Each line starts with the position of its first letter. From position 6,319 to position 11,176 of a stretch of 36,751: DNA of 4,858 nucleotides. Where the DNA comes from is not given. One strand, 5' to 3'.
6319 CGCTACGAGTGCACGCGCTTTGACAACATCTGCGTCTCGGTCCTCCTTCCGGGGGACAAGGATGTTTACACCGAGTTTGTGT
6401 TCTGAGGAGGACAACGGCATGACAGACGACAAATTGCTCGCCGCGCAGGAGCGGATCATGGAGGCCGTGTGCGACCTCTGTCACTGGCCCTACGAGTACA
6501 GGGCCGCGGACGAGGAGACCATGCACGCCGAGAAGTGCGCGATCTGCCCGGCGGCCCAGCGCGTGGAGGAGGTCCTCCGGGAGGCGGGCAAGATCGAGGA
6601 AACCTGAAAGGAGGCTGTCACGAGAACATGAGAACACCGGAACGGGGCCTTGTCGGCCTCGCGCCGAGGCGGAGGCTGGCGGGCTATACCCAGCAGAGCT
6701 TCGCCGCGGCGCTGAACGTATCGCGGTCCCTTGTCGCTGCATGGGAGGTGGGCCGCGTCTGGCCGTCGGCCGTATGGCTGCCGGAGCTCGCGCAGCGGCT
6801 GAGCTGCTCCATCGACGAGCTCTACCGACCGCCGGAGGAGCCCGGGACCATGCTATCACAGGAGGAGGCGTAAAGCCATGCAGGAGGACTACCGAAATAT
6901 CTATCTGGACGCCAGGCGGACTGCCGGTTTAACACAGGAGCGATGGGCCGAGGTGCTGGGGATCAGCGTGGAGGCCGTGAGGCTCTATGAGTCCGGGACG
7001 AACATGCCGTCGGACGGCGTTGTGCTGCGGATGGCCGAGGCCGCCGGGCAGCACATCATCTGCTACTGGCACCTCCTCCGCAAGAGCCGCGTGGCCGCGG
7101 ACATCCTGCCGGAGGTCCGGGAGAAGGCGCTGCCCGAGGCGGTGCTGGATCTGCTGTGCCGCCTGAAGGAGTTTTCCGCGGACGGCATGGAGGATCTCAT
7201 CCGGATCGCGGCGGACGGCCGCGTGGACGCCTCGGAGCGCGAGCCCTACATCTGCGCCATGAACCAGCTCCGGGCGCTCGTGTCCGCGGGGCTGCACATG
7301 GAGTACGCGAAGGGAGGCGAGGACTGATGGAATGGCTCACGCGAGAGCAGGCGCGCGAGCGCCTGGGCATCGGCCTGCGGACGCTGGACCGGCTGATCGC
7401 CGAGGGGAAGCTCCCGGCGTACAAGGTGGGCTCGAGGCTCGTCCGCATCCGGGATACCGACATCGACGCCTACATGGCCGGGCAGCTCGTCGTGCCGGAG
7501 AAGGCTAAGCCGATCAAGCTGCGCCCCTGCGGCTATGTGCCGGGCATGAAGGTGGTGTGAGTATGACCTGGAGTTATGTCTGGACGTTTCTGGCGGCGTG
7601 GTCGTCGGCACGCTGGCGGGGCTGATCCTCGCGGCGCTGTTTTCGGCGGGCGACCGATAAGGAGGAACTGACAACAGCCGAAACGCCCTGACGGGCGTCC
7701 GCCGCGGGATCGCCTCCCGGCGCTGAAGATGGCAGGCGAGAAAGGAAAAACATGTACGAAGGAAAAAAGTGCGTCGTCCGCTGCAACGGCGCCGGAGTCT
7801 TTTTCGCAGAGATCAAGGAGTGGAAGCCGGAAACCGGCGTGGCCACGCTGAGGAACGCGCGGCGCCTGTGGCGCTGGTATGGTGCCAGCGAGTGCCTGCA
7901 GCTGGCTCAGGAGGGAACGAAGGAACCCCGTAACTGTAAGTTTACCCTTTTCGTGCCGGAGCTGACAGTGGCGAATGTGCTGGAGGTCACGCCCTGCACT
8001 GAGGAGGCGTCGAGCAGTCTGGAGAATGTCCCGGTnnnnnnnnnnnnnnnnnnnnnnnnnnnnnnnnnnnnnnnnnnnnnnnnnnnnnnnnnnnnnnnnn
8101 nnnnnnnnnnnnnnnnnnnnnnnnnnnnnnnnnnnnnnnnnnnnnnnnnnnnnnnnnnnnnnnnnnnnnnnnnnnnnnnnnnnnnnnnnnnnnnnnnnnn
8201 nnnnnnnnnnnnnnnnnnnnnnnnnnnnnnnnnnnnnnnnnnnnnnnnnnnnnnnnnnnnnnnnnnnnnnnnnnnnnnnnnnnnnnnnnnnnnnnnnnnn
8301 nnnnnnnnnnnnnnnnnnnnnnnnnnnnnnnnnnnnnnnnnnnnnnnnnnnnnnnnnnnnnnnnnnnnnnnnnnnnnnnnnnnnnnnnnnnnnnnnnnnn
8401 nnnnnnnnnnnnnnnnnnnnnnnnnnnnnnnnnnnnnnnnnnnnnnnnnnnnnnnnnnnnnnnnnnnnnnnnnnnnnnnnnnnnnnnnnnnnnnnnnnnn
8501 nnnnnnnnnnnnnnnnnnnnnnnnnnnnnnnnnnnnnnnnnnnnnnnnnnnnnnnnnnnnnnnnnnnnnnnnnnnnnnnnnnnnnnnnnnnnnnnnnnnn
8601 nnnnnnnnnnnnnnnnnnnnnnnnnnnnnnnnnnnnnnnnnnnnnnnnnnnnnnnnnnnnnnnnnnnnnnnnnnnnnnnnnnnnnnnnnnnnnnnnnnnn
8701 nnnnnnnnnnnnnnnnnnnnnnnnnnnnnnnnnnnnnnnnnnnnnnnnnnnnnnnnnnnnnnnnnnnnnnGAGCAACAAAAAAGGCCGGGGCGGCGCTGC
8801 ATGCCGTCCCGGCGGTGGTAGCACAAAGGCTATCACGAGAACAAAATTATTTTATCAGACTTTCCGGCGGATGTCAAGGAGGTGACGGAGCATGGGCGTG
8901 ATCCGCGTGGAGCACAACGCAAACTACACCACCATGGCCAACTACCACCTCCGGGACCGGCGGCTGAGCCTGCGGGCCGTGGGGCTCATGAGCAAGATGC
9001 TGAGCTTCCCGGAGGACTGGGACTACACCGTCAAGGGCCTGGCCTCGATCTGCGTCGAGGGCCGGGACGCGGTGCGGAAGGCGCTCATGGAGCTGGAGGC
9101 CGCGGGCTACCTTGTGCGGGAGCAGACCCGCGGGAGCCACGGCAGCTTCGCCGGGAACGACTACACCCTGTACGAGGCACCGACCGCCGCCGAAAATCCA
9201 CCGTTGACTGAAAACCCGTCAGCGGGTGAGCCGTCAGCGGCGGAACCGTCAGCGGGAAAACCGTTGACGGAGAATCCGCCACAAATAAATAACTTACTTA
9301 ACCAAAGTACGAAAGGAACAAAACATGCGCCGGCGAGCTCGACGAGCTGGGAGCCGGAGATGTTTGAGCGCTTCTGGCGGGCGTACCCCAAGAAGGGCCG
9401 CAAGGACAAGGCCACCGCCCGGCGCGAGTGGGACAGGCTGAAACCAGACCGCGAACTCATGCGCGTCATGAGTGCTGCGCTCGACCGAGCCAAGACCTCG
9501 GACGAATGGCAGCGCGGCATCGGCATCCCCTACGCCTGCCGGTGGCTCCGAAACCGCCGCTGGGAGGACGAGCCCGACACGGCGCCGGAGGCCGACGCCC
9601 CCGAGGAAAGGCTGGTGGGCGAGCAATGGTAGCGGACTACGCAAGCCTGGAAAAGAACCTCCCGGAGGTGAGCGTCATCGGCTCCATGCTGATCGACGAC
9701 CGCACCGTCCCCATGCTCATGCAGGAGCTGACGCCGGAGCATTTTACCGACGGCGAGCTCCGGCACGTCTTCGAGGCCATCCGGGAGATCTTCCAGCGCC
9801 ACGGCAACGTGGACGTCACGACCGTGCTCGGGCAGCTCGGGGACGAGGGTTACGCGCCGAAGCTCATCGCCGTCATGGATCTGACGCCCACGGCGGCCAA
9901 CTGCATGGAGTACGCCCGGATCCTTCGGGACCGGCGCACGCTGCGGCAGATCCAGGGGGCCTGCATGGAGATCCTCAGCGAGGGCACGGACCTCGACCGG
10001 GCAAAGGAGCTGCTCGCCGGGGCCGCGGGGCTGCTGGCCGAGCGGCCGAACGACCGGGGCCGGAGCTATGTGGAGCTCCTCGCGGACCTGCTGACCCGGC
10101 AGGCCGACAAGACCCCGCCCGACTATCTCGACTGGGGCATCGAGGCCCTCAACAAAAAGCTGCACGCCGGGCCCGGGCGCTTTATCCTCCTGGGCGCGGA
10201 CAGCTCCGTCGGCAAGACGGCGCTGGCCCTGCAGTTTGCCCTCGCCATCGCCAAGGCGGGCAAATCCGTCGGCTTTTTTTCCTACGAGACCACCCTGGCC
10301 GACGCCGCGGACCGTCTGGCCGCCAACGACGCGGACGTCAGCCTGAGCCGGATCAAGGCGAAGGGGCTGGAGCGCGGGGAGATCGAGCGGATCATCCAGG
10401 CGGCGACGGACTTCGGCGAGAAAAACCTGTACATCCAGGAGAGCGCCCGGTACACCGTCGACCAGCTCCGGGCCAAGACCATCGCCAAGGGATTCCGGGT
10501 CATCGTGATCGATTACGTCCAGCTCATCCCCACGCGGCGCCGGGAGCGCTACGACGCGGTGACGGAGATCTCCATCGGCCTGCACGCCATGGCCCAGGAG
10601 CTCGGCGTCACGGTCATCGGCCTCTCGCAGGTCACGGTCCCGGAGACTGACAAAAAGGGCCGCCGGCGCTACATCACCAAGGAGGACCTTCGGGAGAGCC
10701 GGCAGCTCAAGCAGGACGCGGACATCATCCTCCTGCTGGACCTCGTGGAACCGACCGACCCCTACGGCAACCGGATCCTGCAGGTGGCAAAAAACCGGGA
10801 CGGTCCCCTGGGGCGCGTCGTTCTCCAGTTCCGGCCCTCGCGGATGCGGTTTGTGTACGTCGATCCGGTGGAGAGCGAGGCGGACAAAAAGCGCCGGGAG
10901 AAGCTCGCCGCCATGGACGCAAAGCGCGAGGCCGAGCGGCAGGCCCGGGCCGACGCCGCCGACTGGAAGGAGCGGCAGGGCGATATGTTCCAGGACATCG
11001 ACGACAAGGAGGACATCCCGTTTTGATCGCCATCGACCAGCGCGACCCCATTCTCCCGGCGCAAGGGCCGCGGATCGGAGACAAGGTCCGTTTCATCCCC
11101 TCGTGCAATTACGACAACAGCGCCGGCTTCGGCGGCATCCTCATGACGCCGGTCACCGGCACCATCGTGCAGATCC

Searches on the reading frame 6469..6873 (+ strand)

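Call 75: search_protein_families(library=pfam, proteins=[window:6469-6873:+], max_evalue=0.01)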
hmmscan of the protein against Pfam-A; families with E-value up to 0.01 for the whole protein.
window:6469-6873:+ (134 aa): 2 families
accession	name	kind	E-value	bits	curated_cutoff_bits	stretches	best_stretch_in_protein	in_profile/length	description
PF01381.28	HTH_3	-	1.7e-08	34.8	23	1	68-118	5-55/55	Helix-turn-helix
PF13560.12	HTH_31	-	5.1e-06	27.1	27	1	64-117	6-60/64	Helix-turn-helix domain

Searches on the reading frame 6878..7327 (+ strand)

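Call 75: search_protein_families(library=pfam, proteins=[window:6878-7327:+], max_evalue=0.01)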
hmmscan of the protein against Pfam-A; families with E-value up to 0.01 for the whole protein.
window:6878-7327:+ (149 aa): 2 families
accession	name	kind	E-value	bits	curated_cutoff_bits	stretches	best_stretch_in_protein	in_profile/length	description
PF01381.28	HTH_3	-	6e-08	33.1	23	1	12-56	4-48/55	Helix-turn-helix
PF13560.12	HTH_31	-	1.2e-07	32.4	27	1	12-57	9-55/64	Helix-turn-helix domain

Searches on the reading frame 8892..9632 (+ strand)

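Call 25: search_protein_families(library=pfam, proteins=[window:8892-9632:+], max_evalue=0.001)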
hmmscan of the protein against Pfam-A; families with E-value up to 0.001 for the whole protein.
window:8892-9632:+ (246 aa): 1 family
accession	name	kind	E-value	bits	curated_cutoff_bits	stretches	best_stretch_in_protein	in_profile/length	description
PF13730.12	HTH_36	-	2.6e-06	27.6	25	1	24-74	2-55/55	Helix-turn-helix domain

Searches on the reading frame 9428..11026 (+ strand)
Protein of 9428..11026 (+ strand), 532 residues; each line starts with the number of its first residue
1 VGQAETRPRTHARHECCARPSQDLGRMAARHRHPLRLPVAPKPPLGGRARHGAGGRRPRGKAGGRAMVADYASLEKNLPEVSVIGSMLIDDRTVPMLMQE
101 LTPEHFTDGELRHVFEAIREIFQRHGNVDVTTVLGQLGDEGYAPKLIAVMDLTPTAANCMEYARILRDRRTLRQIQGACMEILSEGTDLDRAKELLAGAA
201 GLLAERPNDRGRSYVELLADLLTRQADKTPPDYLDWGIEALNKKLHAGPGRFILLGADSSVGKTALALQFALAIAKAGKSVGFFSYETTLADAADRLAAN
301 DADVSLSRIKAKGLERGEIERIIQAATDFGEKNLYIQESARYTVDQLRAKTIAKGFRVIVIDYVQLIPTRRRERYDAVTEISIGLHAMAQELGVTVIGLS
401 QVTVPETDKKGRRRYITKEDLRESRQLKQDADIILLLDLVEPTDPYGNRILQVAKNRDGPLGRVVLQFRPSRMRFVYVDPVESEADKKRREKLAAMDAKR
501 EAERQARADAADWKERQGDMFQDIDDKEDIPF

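Call 25: search_protein_families(library=pfam, proteins=[window:9428-11026:+], max_evalue=0.001)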
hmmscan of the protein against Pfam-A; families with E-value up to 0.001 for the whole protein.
window:9428-11026:+ (532 aa): 5 families
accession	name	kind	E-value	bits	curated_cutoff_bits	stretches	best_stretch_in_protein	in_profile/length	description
PF03796.21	DnaB_C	-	1.1e-44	153.1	27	1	238-475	6-253/255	DnaB-like helicase C terminal domain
PF00772.26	DnaB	-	2.1e-16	60.3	23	1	80-168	9-103/103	DnaB-like helicase N terminal domain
PF13481.12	AAA_25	-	1.2e-09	38.5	27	1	221-402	10-190/195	AAA domain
PF06745.19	ATPase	-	7.5e-06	25.9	26.6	1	237-468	4-217/231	KaiC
PF13191.12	AAA_16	-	6.9e-05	23.8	32.6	0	243-367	17-144/167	AAA ATPase domain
